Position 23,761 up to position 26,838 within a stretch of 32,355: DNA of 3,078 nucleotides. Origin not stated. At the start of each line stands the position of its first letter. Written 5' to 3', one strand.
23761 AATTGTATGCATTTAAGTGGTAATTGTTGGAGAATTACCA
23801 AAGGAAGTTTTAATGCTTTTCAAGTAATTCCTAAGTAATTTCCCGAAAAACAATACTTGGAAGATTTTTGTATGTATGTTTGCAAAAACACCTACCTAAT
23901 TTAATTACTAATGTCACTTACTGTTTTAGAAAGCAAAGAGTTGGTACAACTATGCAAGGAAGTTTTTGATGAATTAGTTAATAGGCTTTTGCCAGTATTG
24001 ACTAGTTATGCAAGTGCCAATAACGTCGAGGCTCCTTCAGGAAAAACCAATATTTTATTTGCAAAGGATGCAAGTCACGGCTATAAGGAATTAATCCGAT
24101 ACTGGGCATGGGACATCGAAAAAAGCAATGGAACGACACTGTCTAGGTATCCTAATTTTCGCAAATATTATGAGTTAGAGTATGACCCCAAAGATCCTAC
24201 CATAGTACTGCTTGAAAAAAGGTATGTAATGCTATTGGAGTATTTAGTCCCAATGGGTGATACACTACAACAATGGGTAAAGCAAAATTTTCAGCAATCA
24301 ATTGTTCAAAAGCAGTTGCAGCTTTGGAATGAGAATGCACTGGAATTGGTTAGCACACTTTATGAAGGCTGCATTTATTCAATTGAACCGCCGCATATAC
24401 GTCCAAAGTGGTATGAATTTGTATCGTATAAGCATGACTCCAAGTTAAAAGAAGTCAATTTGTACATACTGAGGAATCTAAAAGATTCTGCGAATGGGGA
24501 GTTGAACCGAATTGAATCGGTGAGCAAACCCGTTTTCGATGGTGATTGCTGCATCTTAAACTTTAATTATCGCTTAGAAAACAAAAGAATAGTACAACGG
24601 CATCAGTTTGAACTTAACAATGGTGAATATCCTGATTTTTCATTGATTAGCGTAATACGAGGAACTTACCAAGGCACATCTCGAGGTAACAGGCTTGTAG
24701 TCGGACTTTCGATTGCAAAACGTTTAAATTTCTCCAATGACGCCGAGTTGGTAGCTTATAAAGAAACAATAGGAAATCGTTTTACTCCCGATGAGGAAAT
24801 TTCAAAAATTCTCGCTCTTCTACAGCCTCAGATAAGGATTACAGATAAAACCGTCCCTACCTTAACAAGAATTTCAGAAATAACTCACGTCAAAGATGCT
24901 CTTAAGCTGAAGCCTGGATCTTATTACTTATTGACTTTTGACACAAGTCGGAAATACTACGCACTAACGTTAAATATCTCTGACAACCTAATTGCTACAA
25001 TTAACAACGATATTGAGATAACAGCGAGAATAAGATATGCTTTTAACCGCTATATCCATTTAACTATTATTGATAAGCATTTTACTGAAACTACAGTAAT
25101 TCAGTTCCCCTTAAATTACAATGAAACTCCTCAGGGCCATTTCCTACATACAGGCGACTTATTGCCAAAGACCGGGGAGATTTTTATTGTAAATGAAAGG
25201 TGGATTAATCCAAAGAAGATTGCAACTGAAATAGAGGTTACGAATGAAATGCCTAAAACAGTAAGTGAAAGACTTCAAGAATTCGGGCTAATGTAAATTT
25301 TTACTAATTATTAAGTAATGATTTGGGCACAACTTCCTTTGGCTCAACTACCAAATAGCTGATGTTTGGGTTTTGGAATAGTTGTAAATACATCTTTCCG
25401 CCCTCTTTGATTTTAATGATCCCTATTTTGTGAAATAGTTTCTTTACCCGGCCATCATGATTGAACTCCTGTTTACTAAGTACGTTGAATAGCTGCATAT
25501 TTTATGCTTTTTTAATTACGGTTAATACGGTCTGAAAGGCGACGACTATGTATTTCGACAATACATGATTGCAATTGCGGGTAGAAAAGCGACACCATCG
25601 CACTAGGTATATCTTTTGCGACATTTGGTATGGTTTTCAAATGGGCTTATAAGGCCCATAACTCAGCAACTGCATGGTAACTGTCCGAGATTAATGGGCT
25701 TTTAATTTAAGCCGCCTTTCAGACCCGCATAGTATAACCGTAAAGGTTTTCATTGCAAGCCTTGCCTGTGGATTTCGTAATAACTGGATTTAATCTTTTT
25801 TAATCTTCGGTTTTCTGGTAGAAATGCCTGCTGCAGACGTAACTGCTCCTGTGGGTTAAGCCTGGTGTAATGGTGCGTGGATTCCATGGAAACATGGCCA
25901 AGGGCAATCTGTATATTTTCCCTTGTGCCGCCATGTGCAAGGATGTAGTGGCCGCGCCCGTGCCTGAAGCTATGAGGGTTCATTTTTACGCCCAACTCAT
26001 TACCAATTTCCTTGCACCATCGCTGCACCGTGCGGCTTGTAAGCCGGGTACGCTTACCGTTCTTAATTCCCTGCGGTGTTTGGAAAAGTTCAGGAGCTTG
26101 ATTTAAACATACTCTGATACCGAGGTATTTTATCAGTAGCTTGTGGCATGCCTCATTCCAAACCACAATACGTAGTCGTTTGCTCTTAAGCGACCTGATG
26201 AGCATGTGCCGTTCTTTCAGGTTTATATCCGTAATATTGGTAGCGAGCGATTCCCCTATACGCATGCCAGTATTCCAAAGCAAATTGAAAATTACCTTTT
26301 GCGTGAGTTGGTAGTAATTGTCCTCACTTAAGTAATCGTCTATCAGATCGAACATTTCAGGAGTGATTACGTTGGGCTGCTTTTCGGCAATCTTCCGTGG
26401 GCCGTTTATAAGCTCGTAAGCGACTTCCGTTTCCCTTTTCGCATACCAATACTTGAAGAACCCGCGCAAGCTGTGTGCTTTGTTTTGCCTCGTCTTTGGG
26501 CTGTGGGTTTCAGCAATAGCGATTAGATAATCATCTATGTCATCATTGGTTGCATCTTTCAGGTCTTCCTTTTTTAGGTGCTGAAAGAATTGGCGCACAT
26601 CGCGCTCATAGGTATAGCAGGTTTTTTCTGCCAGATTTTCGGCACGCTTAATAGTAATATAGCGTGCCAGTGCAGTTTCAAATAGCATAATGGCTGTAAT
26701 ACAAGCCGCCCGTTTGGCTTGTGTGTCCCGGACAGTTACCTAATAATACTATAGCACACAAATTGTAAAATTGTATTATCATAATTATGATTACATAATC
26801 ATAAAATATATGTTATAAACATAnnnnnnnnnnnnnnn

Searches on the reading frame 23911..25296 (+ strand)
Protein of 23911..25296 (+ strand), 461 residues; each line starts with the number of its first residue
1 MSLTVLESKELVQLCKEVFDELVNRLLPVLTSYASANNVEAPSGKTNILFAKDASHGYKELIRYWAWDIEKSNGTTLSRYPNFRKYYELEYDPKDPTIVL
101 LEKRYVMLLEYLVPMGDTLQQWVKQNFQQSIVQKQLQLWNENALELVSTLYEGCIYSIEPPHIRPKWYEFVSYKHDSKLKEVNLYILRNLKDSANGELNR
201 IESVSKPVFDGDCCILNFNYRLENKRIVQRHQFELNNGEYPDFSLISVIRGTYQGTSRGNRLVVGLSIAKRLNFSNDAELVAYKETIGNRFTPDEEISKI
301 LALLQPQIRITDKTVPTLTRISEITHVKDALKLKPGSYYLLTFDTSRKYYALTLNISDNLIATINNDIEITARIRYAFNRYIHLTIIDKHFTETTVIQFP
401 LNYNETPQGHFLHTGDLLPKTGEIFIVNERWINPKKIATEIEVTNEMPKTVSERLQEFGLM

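Call 4: search_protein_families(library=pfam, proteins=[window:23911-25296:+], max_evalue=1)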
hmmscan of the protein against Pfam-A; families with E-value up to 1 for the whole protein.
window:23911-25296:+ (461 aa): 4 families
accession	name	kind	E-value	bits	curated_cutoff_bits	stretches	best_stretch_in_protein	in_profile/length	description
PF19176.5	DUF5858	-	0.057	13.7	27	1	125-154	16-45/61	Family of unknown function (DUF5858)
PF11062.13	DUF2863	-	0.091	11.7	25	1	98-156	186-243/398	Protein of unknown function (DUF2863)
PF08656.15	DASH_Dad3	-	0.12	12.9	23.1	1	103-158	10-65/76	DASH complex subunit Dad3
PF16320.10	Ribosomal_L12_N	-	0.17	12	25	1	2-20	11-29/48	Ribosomal protein L7/L12 dimerisation domain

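Call 5: search_protein_families(library=padloc, proteins=[window:23911-25296:+], max_evalue=1)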
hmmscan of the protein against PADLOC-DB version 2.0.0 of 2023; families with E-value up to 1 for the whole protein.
window:23911-25296:+ (461 aa): 0 families

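Call 6: search_protein_families(library=ncbifam, proteins=[window:23911-25296:+], max_evalue=1)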
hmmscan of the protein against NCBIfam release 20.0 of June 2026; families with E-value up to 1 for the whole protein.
window:23911-25296:+ (461 aa): 0 families

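Call 90: search_protein_families(library=phrogs, proteins=[window:23911-25296:+], max_evalue=0.01)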
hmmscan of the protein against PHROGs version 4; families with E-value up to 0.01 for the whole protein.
window:23911-25296:+ (461 aa): 0 families

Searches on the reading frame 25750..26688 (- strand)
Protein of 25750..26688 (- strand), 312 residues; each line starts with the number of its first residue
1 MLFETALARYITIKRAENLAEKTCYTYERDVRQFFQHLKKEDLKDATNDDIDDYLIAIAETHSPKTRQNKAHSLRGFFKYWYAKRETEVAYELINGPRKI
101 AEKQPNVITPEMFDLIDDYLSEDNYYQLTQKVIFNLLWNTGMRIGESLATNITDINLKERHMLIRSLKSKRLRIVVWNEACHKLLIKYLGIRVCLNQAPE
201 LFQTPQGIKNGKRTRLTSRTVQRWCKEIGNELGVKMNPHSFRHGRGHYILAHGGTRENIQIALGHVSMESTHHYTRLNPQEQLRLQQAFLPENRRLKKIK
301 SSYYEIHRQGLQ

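Call 4: search_protein_families(library=pfam, proteins=[window:25750-26688:-], max_evalue=1)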
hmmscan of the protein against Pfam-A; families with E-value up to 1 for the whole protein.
window:25750-26688:- (312 aa): 3 families
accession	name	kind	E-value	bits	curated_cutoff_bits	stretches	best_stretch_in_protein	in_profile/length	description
PF00589.27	Phage_integrase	-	4.7e-24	85.5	27.1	1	124-280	18-171/172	Phage integrase family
PF13495.12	Phage_int_SAM_4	-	5.7e-09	36.7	27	1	13-81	8-78/85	Phage integrase, N-terminal SAM-like domain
PF02899.23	Phage_int_SAM_1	-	4e-08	33.8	22.3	1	12-83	7-81/83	Phage integrase, N-terminal SAM-like domain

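Call 5: search_protein_families(library=padloc, proteins=[window:25750-26688:-], max_evalue=1)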
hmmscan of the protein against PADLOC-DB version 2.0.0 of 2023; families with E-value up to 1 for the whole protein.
window:25750-26688:- (312 aa): 0 families

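Call 6: search_protein_families(library=ncbifam, proteins=[window:25750-26688:-], max_evalue=1)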
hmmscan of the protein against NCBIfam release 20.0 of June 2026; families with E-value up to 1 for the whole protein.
window:25750-26688:- (312 aa): 12 families
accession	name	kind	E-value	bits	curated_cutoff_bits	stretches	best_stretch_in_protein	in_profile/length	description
NF040815.2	recomb_XerA_Arch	equivalog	6.5e-41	140.6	220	1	9-280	2-257/263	site-specific tyrosine recombinase/integron integrase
TIGR02225.1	recomb_XerD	equivalog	2.5e-36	125.5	329.6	1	13-285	7-282/290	site-specific tyrosine recombinase XerD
TIGR02224.1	recomb_XerC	equivalog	3e-35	122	335.15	1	13-293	7-293/295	tyrosine recombinase XerC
NF001399.0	PRK00283.1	subfamily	6.8e-31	107.6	279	1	11-286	13-292/300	tyrosine recombinase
NF003462.0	PRK05084.1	equivalog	9.1e-20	70.7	267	2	132-282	199-349/360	tyrosine recombinase XerS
NF002331.0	PRK01287.1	subfamily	1.4e-17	63.7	371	1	6-288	29-323/365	site-specific tyrosine recombinase XerC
TIGR02249.1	integrase_gron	subfamily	3.5e-16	59.4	265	2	15-187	10-175/315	integron integrase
NF011946.0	PRK15417.1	equivalog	1.2e-06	28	435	2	96-180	105-183/337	integron integrase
NF007371.0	PRK09871.1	subfamily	4e-06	26.5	222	1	135-278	33-175/198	tyrosine-type DNA invertase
NF007370.0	PRK09870.1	subfamily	3.2e-05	23.6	221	1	132-278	36-180/200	tyrosine-type DNA invertase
NF040693.1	recomb_GmtY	equivalog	0.00017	21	340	1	236-280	391-435/441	gamma-mobile-trio recombinase GmtY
NF041502.1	integrase_1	equivalog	0.004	15.9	350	1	16-93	44-113/484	site-specific integrase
